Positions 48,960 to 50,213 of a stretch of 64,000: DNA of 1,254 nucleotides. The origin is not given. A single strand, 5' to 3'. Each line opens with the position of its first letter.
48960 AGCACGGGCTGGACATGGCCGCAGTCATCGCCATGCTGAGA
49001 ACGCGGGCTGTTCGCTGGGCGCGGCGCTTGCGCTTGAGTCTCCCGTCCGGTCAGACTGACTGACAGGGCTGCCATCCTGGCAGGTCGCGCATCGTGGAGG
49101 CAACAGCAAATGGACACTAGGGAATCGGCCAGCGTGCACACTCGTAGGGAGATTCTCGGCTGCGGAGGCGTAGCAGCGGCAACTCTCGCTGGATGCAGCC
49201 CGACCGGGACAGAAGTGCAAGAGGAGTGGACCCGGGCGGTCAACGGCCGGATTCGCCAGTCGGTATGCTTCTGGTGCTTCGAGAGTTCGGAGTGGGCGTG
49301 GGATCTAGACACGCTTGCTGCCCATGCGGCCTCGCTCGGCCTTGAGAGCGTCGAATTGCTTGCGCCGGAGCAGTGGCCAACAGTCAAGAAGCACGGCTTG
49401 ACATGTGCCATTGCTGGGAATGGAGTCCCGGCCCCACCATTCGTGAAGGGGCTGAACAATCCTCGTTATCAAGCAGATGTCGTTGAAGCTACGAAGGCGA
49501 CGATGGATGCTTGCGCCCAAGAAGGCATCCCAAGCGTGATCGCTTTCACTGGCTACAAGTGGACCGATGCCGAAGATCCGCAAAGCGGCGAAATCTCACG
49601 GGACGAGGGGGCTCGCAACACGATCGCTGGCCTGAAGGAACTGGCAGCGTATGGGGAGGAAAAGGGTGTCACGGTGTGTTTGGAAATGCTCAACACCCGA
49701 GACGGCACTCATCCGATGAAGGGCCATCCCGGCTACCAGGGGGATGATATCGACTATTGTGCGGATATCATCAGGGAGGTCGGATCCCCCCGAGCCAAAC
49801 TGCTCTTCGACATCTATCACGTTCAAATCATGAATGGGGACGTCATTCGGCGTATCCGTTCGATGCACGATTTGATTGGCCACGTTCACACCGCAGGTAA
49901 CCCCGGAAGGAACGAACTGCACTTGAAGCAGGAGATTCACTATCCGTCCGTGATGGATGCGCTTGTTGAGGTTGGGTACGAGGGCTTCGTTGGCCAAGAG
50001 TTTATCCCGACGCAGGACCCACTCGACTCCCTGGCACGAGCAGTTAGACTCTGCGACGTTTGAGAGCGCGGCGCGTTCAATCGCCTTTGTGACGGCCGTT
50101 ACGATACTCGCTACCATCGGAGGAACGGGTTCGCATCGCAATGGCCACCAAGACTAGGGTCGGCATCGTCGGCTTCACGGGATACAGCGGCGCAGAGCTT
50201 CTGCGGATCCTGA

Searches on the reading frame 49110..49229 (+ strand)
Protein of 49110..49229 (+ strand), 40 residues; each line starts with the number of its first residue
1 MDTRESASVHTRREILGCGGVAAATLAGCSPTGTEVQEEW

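Call 66: search_protein_families(library=pfam, proteins=[window:49110-49229:+], max_evalue=10)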
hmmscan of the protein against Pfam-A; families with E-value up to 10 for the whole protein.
seq(40 aa): 1 family
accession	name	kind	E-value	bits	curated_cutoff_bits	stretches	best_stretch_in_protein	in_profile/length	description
PF08139.17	LPAM_1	-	0.57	11.2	20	1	21-30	9-18/18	Prokaryotic membrane lipoprotein lipid attachment site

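Call 67: search_protein_families(library=ncbifam, proteins=[window:49110-49229:+], max_evalue=10)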
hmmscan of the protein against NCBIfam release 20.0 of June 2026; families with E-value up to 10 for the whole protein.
seq(40 aa): 1 family
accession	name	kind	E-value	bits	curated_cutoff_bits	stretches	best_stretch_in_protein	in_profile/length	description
NF001314.0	PRK00258.2-2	equivalog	0.12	11.4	248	1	10-31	125-146/290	shikimate dehydrogenase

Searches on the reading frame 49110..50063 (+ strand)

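Call 50: search_protein_families(library=pfam, proteins=[window:49110-50063:+], max_evalue=0.01)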
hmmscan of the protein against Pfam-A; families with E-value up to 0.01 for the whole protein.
window:49110-50063:+ (317 aa): 2 families
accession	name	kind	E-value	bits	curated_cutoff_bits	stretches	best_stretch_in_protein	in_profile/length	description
PF01261.30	AP_endonuc_2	-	4.1e-26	92.6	31.1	1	73-301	4-232/249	Xylose isomerase-like TIM barrel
PF10566.15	Glyco_hydro_97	-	0.001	19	32.5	1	126-197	34-99/275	Glycoside hydrolase 97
